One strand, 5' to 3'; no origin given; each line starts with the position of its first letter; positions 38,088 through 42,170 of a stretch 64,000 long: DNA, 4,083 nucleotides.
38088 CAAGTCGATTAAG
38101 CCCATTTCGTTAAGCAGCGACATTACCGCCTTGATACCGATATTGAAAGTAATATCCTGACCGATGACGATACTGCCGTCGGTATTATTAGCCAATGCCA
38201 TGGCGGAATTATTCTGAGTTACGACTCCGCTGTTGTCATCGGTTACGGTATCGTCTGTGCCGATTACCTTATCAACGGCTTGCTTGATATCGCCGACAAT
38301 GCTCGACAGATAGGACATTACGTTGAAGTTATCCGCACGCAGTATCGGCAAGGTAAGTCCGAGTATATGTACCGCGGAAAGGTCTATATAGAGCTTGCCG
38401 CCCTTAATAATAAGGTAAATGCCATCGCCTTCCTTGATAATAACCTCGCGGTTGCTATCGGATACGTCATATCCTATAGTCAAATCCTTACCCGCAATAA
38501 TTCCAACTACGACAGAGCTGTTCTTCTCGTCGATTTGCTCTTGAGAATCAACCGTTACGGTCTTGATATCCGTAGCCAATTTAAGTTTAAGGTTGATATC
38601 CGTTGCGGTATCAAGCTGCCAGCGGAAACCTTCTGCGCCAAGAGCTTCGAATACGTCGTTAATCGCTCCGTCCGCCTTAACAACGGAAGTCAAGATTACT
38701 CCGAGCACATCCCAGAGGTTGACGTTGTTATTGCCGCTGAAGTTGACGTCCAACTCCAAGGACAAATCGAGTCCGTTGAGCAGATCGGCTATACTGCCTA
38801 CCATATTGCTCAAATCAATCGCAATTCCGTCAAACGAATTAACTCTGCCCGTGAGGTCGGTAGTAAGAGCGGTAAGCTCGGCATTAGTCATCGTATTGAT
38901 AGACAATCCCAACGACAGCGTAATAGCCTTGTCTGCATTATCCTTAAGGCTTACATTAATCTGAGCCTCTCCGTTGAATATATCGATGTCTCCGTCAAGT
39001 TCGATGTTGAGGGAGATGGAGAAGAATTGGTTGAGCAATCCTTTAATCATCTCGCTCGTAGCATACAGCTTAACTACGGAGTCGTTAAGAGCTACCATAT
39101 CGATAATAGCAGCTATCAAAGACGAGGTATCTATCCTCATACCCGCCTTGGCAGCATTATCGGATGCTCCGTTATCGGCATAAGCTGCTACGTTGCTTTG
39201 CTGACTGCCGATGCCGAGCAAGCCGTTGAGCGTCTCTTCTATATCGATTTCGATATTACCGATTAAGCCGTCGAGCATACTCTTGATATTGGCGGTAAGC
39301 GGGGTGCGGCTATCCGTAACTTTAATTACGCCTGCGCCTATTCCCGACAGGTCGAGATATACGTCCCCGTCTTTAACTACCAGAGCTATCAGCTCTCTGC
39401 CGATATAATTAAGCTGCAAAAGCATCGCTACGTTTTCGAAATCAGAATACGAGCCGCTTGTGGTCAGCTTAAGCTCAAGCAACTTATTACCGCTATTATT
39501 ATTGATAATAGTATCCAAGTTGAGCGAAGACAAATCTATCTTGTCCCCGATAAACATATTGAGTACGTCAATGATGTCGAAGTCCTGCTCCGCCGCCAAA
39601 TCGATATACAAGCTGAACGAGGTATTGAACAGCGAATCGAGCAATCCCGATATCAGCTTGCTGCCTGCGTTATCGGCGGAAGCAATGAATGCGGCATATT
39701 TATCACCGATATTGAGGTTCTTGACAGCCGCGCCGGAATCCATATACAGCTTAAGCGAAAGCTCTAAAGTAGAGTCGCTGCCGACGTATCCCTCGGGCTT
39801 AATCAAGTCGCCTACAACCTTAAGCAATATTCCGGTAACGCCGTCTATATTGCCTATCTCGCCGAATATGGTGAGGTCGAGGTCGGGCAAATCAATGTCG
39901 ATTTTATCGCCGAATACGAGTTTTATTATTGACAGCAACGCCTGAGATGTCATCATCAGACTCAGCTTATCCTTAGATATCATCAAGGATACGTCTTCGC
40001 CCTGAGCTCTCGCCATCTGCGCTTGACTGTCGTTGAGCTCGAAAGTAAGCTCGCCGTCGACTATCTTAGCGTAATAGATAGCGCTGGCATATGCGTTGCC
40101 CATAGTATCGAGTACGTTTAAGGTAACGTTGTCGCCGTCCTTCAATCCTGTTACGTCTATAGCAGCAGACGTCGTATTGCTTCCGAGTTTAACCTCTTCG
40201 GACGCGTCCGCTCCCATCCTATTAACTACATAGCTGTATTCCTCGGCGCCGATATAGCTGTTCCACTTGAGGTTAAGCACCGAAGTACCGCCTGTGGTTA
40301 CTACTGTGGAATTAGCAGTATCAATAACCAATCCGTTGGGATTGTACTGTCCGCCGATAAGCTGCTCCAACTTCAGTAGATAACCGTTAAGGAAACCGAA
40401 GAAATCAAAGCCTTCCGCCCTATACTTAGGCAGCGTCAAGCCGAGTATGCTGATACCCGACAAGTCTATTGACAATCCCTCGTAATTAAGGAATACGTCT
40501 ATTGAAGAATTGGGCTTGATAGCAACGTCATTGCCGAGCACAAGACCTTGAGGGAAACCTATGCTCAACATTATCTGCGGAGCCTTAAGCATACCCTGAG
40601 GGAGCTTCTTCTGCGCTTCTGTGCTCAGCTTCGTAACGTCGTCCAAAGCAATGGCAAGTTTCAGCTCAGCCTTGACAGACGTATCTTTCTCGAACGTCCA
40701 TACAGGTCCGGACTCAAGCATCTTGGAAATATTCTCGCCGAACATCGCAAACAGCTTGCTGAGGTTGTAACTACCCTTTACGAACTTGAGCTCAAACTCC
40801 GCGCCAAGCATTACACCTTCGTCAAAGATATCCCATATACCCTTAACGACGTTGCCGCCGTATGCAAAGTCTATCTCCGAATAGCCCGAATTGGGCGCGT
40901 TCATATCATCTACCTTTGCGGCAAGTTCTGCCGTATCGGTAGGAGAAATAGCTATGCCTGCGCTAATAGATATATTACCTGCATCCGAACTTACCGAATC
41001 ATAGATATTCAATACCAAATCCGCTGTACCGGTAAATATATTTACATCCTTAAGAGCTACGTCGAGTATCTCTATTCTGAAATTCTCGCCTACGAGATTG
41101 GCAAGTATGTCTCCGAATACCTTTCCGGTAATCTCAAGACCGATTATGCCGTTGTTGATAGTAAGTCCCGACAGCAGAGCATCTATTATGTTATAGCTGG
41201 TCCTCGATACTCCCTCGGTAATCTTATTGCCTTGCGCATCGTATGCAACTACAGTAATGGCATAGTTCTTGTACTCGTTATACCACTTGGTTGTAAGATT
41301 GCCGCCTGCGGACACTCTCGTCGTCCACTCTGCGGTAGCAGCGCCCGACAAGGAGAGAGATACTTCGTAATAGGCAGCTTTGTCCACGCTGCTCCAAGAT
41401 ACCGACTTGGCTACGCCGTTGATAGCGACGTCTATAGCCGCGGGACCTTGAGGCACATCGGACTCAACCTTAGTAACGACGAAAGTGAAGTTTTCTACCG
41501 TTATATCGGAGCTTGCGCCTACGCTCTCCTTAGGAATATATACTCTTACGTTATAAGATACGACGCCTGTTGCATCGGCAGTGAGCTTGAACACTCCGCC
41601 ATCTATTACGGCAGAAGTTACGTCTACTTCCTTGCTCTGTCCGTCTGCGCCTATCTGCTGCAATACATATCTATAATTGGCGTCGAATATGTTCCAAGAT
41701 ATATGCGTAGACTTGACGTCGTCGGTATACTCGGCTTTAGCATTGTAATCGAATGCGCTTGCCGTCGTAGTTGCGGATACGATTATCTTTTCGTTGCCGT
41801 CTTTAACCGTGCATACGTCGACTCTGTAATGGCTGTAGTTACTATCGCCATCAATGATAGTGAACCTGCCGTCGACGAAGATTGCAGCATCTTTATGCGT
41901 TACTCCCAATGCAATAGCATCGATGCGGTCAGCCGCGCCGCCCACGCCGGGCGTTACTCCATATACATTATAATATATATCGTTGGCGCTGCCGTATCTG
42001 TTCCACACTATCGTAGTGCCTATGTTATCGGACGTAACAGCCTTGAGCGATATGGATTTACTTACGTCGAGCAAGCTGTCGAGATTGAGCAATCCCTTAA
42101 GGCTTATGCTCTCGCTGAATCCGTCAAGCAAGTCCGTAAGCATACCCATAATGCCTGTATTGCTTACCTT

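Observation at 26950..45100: Unassigned hierarchical super-repeat in the 7,246-aa lipoprotein: 14 alternating a/b modules interleaved with >=16 FN3-like domains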

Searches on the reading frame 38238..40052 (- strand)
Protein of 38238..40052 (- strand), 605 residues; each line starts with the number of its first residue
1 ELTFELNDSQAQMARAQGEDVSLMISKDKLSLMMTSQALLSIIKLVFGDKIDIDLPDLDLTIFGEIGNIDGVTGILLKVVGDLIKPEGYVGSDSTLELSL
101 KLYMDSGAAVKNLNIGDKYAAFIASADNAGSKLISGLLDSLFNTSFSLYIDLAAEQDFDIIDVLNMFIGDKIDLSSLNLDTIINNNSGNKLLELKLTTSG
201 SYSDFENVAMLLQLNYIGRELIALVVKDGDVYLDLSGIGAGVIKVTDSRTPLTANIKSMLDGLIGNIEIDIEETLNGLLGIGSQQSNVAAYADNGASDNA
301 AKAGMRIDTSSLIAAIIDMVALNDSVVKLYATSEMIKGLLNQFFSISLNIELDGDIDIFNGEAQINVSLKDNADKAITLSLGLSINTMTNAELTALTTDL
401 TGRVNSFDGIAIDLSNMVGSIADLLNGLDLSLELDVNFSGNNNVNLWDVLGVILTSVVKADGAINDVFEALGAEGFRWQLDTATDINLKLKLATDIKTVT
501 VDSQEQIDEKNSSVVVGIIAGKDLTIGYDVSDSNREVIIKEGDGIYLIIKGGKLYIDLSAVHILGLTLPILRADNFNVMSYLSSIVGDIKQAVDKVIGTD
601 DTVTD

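Call 23: search_solved_structures(query=A1, max_evalue=1)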
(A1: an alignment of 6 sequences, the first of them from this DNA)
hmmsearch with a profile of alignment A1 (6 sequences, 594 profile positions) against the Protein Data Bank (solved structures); distinct sequences matched with E-value up to 1: 0.

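Call 24: search_protein_families(library=pfam, alignment_id=A1, max_evalue=1)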
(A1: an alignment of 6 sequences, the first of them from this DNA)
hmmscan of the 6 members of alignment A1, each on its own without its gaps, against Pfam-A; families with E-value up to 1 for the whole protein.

A. member 1, seq(605 aa): 1 family
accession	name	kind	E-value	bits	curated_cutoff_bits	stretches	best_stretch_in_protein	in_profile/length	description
PF11514.14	DUF3219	-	0.068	13.6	25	1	5-68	3-65/94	Protein of unknown function (DUF3219)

B. families by the number of members that match (of 6 scanned): 2 families
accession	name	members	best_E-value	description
PF13987.11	YedD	1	0.039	YedD-like protein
PF11514.14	DUF3219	1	0.068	Protein of unknown function (DUF3219)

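Call 33: search_protein_representatives(alignment_id=A1)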
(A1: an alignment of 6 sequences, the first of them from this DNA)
Query: 6 sequences, 594 profile positions. Proteins with E-value up to 0.001 (for the whole library): 63; up to 1e-10: 54; up to 1e-30: 36. The best 63 are listed.
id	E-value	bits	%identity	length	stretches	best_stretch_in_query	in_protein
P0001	0.0e+00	1193.1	-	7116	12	20-584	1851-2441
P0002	3.0e-209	713.2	-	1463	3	56-588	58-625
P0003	1.1e-159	549.5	-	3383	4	14-587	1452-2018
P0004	3.8e-133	461.9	-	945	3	331-592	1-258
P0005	4.1e-132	458.5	-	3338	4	9-587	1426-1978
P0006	2.3e-108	380.0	-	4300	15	141-593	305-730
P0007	4.8e-100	352.5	-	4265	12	141-588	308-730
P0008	2.4e-81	290.8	-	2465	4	20-591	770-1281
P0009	3.4e-71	257.3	-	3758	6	22-585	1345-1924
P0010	2.0e-67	244.9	-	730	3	366-593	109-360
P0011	4.4e-60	220.6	-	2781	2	141-587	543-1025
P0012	1.3e-59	219.1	-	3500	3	422-586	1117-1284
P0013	3.0e-59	217.8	-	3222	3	403-586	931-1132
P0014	4.4e-59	217.3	-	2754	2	142-587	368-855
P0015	6.2e-57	210.2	-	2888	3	17-383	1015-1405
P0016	3.6e-55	204.4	-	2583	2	8-591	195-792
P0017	6.9e-54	200.1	-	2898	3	157-594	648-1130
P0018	1.3e-53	199.3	-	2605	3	142-589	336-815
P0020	3.0e-53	198.0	-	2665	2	141-590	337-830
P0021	4.2e-53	197.6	-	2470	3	39-588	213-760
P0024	1.4e-51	192.5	-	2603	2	141-588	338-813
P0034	1.0e-38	150.0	-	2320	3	31-591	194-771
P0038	2.8e-30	122.2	-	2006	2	141-589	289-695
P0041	3.9e-28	115.1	-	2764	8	141-276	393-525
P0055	7.2e-09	51.5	-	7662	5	23-273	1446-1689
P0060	6.9e-06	41.6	-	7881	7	141-352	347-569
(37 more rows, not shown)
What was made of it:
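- Tried and rejected: The exhaustive HMM search nevertheless found 63 relatives (call 33).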

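Call 35: list_cluster_members(proteins=[P0001, P0003, P0005, P0006, P0009, P0016, P0038, P0055, P0060, P0012])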
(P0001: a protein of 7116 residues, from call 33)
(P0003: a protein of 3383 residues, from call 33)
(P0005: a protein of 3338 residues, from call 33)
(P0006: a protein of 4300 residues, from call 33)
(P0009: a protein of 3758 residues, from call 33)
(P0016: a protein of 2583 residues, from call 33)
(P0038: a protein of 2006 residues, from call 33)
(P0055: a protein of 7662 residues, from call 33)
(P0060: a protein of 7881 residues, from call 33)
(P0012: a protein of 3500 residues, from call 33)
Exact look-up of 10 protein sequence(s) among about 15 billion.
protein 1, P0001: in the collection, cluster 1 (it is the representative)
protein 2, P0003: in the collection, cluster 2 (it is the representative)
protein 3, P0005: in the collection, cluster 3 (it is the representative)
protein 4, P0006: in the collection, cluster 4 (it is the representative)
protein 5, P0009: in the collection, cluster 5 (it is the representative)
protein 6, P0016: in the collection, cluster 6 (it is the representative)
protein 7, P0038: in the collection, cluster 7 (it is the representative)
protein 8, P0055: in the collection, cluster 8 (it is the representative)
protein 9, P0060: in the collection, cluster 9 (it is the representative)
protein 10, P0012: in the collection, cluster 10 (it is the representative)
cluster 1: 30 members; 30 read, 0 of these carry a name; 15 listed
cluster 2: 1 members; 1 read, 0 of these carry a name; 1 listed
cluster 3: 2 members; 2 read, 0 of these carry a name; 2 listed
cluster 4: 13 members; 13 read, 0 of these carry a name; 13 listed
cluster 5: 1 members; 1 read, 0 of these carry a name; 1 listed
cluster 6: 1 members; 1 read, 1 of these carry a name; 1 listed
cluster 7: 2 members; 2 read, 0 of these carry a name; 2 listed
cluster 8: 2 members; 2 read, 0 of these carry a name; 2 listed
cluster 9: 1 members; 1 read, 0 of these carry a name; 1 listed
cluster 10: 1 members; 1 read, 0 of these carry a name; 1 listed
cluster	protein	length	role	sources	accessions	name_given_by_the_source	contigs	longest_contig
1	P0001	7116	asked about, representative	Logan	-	-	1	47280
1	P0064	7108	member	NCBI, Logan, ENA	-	-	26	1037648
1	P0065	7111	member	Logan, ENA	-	-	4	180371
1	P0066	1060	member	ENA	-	-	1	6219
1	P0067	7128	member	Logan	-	-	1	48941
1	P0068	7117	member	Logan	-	-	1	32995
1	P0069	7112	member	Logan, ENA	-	-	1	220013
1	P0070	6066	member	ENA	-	-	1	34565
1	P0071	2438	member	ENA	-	-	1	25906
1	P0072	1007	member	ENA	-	-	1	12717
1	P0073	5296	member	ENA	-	-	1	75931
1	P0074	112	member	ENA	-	-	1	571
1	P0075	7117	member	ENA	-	-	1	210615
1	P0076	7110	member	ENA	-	-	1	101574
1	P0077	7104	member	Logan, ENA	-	-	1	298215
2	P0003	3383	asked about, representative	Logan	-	-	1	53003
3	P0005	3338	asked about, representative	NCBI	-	-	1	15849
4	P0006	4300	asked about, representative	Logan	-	-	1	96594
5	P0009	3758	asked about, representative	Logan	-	-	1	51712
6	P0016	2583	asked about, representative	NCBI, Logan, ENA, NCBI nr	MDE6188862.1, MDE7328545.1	MAG: hypothetical protein K2G37_01070 [Clostridia bacterium] | hypothetical protein [Clostridia bacterium]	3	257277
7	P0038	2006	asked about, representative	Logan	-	-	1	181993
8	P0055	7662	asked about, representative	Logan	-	-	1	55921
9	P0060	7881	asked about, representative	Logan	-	-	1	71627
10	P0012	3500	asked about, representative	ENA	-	-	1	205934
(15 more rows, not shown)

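Call 36: predict_structure(alignment_id=A1)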
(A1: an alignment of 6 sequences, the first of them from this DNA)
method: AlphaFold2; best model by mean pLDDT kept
length: 605 residues; sequences in the alignment: 6
mean_pLDDT: 41.1   pTM: 0.30
mean pLDDT of the five models: 41.1, 41.0, 40.1, 39.8, 38.8
residues with pLDDT >= 90: 0; 70-90: 3; 50-70: 117; < 50: 485
segments of 3 or more residues with pLDDT < 50: 1-34, 36-160, 166-169, 171-192, 198-202, 251-480, 496-512, 529-534, 574-605
pLDDT, mean of each block of 10 residues (from residue 1): 30 37 36 45 36 37 43 40 32 32 32 30 32 29 37 43 49 43 40 49 53 56 61 59 55 45 34 36 24 21 25 31 29 43 38 37 36 35 34 32 31 30 40 46 48 40 43 44 52 46 42 56 56 56 64 62 60 49 36 35 34
secondary structure, 60 per line:
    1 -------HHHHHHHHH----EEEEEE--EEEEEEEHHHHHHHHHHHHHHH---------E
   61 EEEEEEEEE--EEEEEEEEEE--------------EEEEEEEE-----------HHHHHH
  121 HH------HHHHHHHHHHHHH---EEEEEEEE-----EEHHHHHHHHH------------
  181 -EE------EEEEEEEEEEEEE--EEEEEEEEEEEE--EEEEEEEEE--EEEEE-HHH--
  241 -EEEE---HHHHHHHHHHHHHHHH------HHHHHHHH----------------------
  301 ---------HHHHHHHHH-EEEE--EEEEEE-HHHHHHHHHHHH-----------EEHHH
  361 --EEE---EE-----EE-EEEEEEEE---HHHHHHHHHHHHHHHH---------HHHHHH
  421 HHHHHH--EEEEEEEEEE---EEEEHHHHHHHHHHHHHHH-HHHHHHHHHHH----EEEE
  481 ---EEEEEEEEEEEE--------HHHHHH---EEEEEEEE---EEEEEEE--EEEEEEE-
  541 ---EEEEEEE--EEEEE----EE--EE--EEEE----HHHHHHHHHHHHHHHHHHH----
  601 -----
elements in order: H8-16 E21-26 E29-35 H36-50 E60-69 E72-81 E96-103 H115-122 H129-141 E145-152 H160-168 E190-202 E205-216 E219-227 E230-234 E242-245 H249-264 H271-278 H310-318 E320-323 E326-331 H333-344 E363-365 E379-386 H390-405 H415-426 E429-438 E442-445 H446-460 H462-472 E477-480 E484-495 H504-509 E513-520 E524-530 E533-539 E544-550 E553-557 E570-573 H578-596
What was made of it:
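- Tried and rejected: With only six paralogues as the alignment it gave pLDDT 41 and was unusable (call 36).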

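Call 87: list_cluster_members(proteins=[P0008, P0011, P0014, P0017, P0018, P0020, P0021, P0024, P0034, P0041])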
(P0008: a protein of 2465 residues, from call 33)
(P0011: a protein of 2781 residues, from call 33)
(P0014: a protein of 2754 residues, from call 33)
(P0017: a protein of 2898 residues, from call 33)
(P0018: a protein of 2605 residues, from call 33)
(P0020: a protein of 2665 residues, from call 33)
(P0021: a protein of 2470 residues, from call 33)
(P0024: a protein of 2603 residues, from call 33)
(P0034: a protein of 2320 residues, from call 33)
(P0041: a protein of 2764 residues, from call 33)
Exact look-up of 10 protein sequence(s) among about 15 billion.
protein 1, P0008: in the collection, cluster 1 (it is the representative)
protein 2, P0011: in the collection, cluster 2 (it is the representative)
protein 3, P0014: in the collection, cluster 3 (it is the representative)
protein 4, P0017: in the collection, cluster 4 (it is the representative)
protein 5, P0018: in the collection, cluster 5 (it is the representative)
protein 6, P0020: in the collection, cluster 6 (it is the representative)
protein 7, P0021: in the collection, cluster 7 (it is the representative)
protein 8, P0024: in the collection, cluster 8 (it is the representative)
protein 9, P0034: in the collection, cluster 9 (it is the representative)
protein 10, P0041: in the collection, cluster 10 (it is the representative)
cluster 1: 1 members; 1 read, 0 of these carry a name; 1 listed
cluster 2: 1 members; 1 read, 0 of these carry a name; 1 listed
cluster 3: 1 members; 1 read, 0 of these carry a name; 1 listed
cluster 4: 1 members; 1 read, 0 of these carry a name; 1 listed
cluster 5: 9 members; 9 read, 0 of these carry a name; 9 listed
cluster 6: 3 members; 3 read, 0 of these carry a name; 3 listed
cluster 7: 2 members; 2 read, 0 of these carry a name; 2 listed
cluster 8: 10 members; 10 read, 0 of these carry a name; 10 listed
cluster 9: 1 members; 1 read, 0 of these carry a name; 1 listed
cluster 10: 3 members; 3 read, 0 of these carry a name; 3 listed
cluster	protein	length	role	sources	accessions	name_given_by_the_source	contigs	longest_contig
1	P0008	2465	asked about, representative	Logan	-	-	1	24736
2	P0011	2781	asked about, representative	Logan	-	-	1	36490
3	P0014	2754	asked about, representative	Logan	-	-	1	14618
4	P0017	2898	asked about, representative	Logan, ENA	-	-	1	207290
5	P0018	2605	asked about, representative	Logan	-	-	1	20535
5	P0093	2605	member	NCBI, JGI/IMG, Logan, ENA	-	-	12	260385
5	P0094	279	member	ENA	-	-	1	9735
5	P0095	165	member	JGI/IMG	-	-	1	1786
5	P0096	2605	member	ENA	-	-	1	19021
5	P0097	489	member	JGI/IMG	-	-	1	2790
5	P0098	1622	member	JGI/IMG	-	-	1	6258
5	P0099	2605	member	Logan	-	-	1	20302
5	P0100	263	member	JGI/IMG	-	-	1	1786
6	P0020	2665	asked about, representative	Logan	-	-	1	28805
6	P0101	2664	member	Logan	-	-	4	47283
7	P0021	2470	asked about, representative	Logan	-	-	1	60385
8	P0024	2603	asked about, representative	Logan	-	-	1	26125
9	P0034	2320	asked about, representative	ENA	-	-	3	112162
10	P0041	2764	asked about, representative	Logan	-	-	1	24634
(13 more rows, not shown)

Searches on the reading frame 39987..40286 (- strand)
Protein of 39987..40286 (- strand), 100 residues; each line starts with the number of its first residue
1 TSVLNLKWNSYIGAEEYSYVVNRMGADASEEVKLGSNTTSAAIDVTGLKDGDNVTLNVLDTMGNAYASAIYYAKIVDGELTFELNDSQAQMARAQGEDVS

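Call 79: search_solved_structures(query=A4, max_evalue=10)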
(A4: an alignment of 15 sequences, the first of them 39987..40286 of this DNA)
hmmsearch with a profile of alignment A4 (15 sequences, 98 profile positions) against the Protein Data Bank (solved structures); distinct sequences matched with E-value up to 10: 15.
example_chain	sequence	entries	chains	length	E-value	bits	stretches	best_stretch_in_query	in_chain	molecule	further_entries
3mpc_A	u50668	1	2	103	0.009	19.8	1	3-37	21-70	Fn3-like protein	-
3shs_A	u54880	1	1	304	0.15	15.8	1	14-75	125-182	Hoc head outer capsid protein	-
2yn3_A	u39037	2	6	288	0.15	15.8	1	36-87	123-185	PUTATIVE INNER MEMBRANE PROTEIN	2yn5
6nla_A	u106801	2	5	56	0.24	15.2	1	18-57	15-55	Immunoglobulin G-binding protein G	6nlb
8ug0_A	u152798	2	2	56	0.37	14.6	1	18-57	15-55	Beta 1 domain of streptococcal protein G (G beta 1) MCHetA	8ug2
5nkq_E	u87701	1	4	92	0.42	14.4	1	4-66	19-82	Monobody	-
5g56_A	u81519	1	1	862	0.47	14.2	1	4-40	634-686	CARBOHYDRATE BINDING FAMILY 6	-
2evv_A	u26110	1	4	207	0.62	13.8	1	5-42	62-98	hypothetical protein HP0218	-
6u7i_A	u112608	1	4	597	0.82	13.5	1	32-75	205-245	Beta-glucuronidase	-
8bdw_A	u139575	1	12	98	0.93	13.3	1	26-88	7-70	Cell surface adherence protein,collagen-binding domain, LPXTG-motif cell wall anchor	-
5szq_A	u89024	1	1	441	1.4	12.7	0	39-87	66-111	Protocadherin gamma-A4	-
5j5j_A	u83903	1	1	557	2.3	12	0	44-90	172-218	Desmocollin-2,Desmoglein-2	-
5erd_A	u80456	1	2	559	6.1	10.7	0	44-90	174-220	Desmoglein-2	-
7a7d_A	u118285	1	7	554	6.8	10.5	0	44-90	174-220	Desmoglein-2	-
25vf_A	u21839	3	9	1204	6.9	10.5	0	3-72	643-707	F2-pyocin-tail-fiber | tail fiber protein of F2-pyocin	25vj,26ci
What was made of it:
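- On Fibronectin type III domain (PF00041): The best PDB profile hit is 3mpc, an 'Fn3-like protein', at E 0.009; a monobody hit has E 0.42 (call 79).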

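Call 80: search_protein_families(library=pfam, alignment_id=A4, max_evalue=5)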
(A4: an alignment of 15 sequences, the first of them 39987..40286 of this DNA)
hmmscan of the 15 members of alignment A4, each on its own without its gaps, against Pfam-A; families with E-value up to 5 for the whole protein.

A. member 1, window:39987-40286:- (100 aa): 0 families

B. families by the number of members that match (of 15 scanned): 11 families
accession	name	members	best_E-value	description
PF13860.13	FlgD_ig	2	0.081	FlgD Ig-like domain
PF23992.1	Pam3_gp32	1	0.016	Phage Pam3 gp32-like protein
PF14344.12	DUF4397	1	0.021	Domain of unknown function (DUF4397)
PF19408.5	PKD_6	1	0.028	PKD-like domain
PF19755.4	DUF6242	1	0.037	Domain of unknown function (DUF6242)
PF19404.4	DUF5977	1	0.089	Family of unknown function (DUF5977)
PF20536.3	DUF6751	1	0.092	Family of unknown function (DUF6751)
PF21910.2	GH85_C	1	0.095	GH85 endohexosaminidases, C-terminal domain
PF18540.6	DUF5626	1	0.11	Domain of unknown function (DUF5626)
PF22306.1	PAV1-137_bromodom-like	1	0.17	PAV1-137, bromodomain-like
PF03028.21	Dynein_heavy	1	0.31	Dynein heavy chain region D6 P-loop domain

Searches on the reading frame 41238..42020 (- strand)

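Call 55: search_protein_families(library=pfam, proteins=[window:41238-42020:-], max_evalue=1)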
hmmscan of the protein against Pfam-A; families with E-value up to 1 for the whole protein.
window:41238-42020:- (261 aa): 1 family
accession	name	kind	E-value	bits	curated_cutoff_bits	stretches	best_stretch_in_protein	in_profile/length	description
PF01644.23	Chitin_synth_1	-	0.18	12.1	25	1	66-129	39-103/163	Chitin synthase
